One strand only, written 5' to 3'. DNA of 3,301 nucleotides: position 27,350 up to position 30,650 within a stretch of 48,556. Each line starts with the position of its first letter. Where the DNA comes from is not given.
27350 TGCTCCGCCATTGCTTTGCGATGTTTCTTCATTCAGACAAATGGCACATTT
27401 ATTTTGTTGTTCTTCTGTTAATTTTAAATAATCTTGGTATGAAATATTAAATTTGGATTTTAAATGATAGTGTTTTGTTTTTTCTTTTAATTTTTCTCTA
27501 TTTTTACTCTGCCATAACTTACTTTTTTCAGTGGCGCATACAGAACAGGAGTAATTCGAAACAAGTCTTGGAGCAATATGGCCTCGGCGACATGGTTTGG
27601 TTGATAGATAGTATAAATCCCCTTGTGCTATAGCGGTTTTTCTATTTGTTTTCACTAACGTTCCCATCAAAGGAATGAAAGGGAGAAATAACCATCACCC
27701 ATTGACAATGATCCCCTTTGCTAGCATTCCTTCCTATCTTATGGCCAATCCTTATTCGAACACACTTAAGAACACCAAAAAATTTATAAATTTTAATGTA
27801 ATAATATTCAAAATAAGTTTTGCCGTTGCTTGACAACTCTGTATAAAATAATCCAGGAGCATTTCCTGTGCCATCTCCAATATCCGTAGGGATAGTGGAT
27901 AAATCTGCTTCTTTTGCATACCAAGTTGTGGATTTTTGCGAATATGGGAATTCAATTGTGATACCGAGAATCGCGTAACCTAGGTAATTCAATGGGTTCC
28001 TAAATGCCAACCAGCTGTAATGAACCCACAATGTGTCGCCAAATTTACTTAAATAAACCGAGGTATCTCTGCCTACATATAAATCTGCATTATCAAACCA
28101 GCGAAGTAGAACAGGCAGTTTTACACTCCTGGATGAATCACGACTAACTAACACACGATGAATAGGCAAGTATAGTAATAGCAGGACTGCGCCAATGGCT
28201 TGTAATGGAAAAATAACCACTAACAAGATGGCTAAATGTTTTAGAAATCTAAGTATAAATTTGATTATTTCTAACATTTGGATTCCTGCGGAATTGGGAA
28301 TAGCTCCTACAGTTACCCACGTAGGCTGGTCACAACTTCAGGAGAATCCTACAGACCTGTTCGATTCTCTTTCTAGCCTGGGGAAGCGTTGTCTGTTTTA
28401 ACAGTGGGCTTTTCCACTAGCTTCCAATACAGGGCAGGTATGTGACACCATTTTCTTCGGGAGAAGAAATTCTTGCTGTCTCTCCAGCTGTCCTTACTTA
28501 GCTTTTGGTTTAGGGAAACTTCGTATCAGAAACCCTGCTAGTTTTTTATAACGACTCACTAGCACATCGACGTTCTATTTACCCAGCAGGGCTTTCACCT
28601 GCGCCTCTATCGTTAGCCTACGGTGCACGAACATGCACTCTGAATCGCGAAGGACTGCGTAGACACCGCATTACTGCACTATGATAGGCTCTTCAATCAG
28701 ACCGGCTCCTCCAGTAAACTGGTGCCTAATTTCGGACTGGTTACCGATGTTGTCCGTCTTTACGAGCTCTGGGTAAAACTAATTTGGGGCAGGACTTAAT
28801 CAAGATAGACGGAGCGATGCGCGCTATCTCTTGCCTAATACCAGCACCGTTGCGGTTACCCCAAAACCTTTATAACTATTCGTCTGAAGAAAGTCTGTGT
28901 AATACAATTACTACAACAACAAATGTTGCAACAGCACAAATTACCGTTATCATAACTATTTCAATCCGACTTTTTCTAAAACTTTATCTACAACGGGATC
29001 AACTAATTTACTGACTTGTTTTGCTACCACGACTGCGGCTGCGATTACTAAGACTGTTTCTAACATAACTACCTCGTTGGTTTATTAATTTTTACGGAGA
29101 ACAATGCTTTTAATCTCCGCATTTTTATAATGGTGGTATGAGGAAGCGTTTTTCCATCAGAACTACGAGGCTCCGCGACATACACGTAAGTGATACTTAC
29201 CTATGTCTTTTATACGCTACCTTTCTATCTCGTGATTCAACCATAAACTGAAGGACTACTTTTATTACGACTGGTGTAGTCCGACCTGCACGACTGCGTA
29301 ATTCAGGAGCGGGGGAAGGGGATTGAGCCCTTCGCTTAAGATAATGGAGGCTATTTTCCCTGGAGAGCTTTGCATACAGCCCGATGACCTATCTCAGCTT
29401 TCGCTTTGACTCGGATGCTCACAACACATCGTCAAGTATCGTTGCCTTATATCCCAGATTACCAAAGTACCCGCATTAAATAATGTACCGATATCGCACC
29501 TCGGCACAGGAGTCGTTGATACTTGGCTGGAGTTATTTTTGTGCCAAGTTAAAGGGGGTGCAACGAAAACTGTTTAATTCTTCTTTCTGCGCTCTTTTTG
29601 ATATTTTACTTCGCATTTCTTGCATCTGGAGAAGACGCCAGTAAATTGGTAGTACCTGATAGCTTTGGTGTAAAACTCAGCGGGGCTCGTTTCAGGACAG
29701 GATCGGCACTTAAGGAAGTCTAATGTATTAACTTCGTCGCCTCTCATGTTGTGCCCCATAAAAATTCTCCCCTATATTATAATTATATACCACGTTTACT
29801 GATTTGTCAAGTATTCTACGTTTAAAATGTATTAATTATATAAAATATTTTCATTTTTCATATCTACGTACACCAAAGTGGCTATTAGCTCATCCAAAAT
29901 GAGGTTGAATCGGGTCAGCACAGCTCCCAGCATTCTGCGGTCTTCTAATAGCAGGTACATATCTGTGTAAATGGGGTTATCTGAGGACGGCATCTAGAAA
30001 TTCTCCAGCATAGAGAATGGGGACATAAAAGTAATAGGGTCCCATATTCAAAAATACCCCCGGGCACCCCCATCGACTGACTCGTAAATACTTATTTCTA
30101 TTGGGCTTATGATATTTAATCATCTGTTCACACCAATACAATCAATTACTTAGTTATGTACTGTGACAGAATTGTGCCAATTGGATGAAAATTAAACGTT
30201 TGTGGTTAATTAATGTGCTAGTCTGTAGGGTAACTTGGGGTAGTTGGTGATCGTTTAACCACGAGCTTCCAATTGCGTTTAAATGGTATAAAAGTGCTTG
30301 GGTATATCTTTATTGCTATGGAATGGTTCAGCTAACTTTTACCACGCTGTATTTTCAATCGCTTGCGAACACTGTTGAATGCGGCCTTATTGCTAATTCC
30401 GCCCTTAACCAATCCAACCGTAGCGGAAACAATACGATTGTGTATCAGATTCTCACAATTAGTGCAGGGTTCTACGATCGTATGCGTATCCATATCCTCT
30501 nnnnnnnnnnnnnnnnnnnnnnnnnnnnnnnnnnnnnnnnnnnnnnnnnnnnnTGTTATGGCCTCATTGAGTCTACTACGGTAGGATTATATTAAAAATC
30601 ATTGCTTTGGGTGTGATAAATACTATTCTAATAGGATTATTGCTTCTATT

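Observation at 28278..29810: Unusual late-leader architecture: perfect promoter -> zinc-ribbon ORF -> ~500-nt RNA -> two mini-ORFs -> ~600-nt RNA -> late genes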

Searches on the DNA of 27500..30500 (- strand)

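Call 6: search_rna_families(source=window, start=27500, end=30500, threshold=evalue, max_evalue=10, show_alignments=3)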
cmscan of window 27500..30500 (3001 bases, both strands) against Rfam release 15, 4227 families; matches with E-value up to 10: 4.
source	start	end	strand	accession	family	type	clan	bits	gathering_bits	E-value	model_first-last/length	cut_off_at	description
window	27635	27786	-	RF03984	MIR2933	Gene; miRNA;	-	25.9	70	0.017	1-112/112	no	MIR2933 microRNA precursor family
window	28886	28948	-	RF00143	mir-6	Gene; miRNA;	CL00083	20.9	58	2.1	1-74/74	no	mir-6 microRNA precursor family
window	27846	27990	-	RF01718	Polynucleobacter-1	Gene; sRNA;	-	15.7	37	2.4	1-141/141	no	Polynucleobacter-1 RNA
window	28188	28280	-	RF02706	TeloSII_ncR30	Gene; sRNA;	-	14.6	86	3.2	1-226/226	no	TeloSII non coding RNA 30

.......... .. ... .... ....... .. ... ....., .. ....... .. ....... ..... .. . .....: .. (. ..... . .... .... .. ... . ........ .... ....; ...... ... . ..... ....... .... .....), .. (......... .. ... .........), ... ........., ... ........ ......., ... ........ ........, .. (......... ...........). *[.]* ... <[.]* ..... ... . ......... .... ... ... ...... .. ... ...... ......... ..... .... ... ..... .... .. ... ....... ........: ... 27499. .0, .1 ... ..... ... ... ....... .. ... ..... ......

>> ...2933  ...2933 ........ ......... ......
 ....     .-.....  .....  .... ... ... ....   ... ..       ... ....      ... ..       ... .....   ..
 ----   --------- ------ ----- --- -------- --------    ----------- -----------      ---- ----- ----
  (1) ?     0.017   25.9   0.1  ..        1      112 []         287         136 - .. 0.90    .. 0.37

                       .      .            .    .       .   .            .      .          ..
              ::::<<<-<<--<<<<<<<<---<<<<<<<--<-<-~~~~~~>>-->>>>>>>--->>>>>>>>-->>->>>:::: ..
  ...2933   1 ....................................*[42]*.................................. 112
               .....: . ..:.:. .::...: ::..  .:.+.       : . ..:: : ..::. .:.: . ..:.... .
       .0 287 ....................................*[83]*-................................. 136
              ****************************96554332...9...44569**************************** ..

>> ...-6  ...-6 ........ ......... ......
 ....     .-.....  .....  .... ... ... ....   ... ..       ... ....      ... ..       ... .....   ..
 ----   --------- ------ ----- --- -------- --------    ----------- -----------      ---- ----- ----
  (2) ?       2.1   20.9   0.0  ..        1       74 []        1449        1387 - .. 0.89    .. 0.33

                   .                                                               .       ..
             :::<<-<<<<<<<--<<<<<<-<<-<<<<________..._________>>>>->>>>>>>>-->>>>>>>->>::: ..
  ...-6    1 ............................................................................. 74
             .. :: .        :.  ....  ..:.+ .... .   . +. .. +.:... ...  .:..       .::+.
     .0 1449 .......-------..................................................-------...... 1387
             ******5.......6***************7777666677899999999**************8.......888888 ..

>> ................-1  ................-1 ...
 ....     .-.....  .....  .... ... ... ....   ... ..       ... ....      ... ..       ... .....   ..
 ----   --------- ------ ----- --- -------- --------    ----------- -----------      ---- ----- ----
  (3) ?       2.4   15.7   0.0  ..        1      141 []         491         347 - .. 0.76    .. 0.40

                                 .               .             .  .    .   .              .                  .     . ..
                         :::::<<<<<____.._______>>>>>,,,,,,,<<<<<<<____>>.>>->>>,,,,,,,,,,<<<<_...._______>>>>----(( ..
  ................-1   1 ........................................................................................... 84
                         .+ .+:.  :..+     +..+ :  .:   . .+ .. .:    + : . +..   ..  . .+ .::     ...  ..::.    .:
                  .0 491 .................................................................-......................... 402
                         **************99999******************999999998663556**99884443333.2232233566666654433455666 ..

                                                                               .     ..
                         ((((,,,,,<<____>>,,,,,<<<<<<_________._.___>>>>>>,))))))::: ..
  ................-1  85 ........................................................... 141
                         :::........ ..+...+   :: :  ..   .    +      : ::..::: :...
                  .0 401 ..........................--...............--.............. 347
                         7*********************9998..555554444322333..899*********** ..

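Call 8: search_dna_similar(query=window:27600-30200:-, collection=phages, mode=distant, max_rows=30)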
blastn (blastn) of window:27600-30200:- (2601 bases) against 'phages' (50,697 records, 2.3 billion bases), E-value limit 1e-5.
No match.

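Call 24: search_rna_families(source=L003, start=4400, end=8700, threshold=evalue, max_evalue=1)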
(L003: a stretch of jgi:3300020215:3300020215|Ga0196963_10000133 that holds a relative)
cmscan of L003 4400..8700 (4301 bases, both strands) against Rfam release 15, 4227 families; matches with E-value up to 1: 1.
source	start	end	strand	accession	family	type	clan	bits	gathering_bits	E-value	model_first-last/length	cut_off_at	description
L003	6272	6373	+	RF00637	mir-276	Gene; miRNA;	-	20.5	62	0.15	1-90/90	no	mir-276 microRNA precursor family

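Call 55: build_rna_model(alignment_id=A4)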
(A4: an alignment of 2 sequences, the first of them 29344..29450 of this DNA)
Model R1 built from alignment A4 (2 sequences, 108 columns); structure: RNAalifold consensus.
model positions 108; base pairs 26; branch points 2; effective number of sequences 0.83; information 0.591 bits per position. Calibrated on 0.2 Mb of random sequence (short: E-values are rough).
structure used (alignment columns):
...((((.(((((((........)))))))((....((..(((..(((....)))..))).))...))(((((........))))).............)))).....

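Call 56: build_rna_model(alignment_id=A5)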
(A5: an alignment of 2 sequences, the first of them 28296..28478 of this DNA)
Model R2 built from alignment A5 (2 sequences, 184 columns); structure: RNAalifold consensus.
model positions 184; base pairs 49; branch points 3; effective number of sequences 0.8; information 0.59 bits per position. Calibrated on 0.2 Mb of random sequence (short: E-values are rough).
structure used (alignment columns):
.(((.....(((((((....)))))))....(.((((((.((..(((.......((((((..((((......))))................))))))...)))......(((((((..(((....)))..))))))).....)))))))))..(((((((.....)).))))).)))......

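Call 57: search_with_rna_model(model_id=R1, sources=[window, L003, L007, L009, L013, L014, L015, L019, L012, L011], max_evalue=10)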
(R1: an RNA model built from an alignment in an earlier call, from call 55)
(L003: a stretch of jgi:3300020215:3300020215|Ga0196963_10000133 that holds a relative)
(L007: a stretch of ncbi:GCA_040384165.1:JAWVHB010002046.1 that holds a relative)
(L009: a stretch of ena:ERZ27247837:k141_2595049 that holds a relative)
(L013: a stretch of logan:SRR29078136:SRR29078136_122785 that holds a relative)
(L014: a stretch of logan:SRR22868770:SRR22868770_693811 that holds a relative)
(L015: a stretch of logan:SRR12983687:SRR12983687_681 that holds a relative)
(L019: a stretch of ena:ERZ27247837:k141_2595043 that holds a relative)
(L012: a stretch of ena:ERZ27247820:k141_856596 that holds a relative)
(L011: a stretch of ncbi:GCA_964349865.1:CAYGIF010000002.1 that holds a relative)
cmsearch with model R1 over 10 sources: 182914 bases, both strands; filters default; matches with E-value up to 10: 4.
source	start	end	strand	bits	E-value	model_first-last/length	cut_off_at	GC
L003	7652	7759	+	136.8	2.4e-39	1-108/108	no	0.45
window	29343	29450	-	134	1.8e-38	1-108/108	no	0.47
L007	1247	1349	-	19.4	0.0059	1-108/108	no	0.37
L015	5086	5125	+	9.2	9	1-108/108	no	0.35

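Call 58: search_with_rna_model(model_id=R2, sources=[window, L003, L007, L009, L013, L014, L015, L019, L012, L011], max_evalue=10)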
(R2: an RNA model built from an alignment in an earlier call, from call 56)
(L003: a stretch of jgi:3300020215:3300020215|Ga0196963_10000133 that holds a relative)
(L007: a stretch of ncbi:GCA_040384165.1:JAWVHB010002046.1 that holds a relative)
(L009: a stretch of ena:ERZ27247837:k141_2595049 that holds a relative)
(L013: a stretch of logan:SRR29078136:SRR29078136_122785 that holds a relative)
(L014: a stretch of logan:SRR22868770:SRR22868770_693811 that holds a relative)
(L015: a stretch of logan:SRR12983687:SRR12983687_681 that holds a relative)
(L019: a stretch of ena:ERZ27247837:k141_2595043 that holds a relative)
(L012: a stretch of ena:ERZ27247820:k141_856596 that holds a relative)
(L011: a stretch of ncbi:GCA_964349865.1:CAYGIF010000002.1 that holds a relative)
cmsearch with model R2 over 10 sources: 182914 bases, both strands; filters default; matches with E-value up to 10: 4.
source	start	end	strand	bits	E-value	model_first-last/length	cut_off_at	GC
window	28296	28478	-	226.6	1.5e-50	1-184/184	no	0.48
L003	7844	8023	+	218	1.4e-48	1-184/184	no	0.47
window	28340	28369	+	12.4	0.53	109-138/184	no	0.47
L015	7624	7688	+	8.5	4.2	1-184/184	no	0.43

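Call 59: search_with_rna_model(model_id=R1, source=L007, start=600, end=1600, max_evalue=10, show_alignments=2, filters=off)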
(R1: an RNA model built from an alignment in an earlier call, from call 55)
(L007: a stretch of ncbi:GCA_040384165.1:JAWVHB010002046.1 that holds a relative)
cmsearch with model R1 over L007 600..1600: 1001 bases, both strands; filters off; matches with E-value up to 10: 7.
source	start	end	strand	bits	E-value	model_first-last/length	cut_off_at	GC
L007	1247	1349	-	19.4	3.3e-05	1-108/108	no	0.37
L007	1366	1383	-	3.2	3.3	11-28/108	no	0.44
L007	1351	1378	+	3.2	3.4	1-108/108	no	0.46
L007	731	777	-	3.1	3.6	1-108/108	no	0.45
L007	901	943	-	2.9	4.4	1-108/108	no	0.44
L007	810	892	-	2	8.4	1-108/108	no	0.34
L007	639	692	+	1.9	8.9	1-108/108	no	0.33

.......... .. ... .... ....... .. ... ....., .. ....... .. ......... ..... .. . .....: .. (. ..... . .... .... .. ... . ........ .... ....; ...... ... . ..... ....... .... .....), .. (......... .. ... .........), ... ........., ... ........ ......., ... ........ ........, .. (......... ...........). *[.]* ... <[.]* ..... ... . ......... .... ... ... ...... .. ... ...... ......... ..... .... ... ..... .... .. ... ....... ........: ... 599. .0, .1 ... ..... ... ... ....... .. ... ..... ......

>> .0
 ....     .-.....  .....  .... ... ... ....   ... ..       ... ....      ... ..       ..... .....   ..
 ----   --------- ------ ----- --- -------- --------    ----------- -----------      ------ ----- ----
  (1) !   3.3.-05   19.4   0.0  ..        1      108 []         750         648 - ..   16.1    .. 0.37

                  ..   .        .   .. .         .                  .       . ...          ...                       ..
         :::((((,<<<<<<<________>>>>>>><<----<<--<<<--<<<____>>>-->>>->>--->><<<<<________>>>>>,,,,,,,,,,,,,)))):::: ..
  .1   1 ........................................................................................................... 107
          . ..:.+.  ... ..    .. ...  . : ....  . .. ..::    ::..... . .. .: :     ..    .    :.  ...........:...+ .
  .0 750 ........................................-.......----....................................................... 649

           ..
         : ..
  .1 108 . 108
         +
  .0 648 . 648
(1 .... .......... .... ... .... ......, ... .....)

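Call 63: search_dna_similar(query=window:28296-28478:-, collection=phages, mode=distant, max_evalue=1)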
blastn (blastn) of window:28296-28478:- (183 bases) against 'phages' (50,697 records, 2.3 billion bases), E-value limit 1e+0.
Records with a match: 1; places in all: 1; records where one place covers at least 80% of the query: 0.
Best place of each record, by identity: 90-95% 1.
By first word of the organism name: Tortoise 1.
By host as written in the record: Gopherus morafkai 1.
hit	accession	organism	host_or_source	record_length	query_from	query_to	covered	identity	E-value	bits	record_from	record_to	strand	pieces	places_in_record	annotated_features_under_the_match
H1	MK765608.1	Tortoise microvirus 56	Gopherus morafkai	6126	2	28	15%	92.6%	2e-1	41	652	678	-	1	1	major capsid protein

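Call 64: search_dna_similar(query=window:29344-29450:-, collection=phages, mode=distant, max_evalue=1)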
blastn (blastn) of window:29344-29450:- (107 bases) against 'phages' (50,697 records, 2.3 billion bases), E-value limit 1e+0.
No match.

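Call 91: search_with_rna_model(model_id=R2, sources=[L025, L029, L031, L033, L036, L038, L040, L041, L045, L049, L050, L053, L054, L080, L084, L094, L100, L015, L007, L009, L019], max_evalue=10)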
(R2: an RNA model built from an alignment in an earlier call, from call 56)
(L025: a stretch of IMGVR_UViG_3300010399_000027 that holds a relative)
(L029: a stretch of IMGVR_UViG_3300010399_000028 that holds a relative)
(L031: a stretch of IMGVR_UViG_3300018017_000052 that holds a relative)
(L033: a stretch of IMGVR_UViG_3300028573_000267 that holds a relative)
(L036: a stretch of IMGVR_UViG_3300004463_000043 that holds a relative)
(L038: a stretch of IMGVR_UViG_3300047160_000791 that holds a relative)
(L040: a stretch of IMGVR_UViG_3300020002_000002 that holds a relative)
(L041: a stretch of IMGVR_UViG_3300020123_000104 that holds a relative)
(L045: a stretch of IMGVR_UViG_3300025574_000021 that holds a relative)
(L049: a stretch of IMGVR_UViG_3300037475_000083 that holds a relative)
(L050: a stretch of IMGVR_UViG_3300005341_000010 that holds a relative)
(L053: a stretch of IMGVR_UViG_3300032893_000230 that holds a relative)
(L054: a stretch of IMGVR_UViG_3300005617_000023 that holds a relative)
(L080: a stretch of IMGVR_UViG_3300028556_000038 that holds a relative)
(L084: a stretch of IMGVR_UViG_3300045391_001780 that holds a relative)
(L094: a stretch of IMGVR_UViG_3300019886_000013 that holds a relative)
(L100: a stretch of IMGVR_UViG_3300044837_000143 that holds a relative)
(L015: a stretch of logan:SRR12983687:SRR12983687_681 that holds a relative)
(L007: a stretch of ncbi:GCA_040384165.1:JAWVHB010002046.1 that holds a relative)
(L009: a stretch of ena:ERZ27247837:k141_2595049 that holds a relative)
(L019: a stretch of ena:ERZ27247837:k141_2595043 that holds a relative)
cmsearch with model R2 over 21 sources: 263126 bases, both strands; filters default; matches with E-value up to 10: 1.
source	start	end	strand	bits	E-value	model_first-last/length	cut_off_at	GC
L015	7624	7688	+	8.5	6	1-184/184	no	0.43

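Call 92: search_with_rna_model(model_id=R1, sources=[L025, L029, L031, L033, L036, L038, L040, L041, L045, L049, L050, L053, L054, L080, L084, L094, L100, L015, L007, L009, L019], max_evalue=10)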
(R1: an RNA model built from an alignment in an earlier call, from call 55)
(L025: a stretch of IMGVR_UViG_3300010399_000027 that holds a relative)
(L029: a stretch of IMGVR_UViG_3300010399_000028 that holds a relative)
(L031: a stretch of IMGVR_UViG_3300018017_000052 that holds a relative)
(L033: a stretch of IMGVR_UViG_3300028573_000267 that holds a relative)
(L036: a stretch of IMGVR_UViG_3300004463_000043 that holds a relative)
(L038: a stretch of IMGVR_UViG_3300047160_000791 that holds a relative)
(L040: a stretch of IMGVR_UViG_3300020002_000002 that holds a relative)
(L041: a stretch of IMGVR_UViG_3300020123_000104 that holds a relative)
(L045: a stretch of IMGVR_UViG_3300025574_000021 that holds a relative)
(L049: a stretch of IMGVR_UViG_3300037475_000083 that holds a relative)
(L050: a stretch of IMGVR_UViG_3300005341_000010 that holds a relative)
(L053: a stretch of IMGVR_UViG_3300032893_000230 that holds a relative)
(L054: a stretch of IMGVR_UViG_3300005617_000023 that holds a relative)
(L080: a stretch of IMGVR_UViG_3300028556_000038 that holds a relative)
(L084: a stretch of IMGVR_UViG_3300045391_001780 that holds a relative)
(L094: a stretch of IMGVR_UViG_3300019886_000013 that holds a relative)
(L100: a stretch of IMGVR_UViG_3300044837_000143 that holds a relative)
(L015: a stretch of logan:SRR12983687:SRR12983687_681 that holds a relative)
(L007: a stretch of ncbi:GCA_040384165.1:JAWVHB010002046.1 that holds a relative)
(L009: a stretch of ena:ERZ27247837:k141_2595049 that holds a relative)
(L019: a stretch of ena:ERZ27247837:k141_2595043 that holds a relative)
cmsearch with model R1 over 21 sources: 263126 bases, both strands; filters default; matches with E-value up to 10: 7.
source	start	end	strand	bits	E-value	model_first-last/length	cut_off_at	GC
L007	1247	1349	-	19.4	0.0084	1-108/108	no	0.37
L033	3590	3677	+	16.8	0.057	1-108/108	no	0.45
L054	9801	9885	-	14.8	0.22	1-108/108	no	0.41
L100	10350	10417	+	12.9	0.92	1-108/108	no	0.46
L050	7057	7093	-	11.6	2.2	1-108/108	no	0.41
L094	3147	3212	+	11.2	3.1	1-108/108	no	0.5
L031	2949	2993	-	10.9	3.8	1-108/108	no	0.29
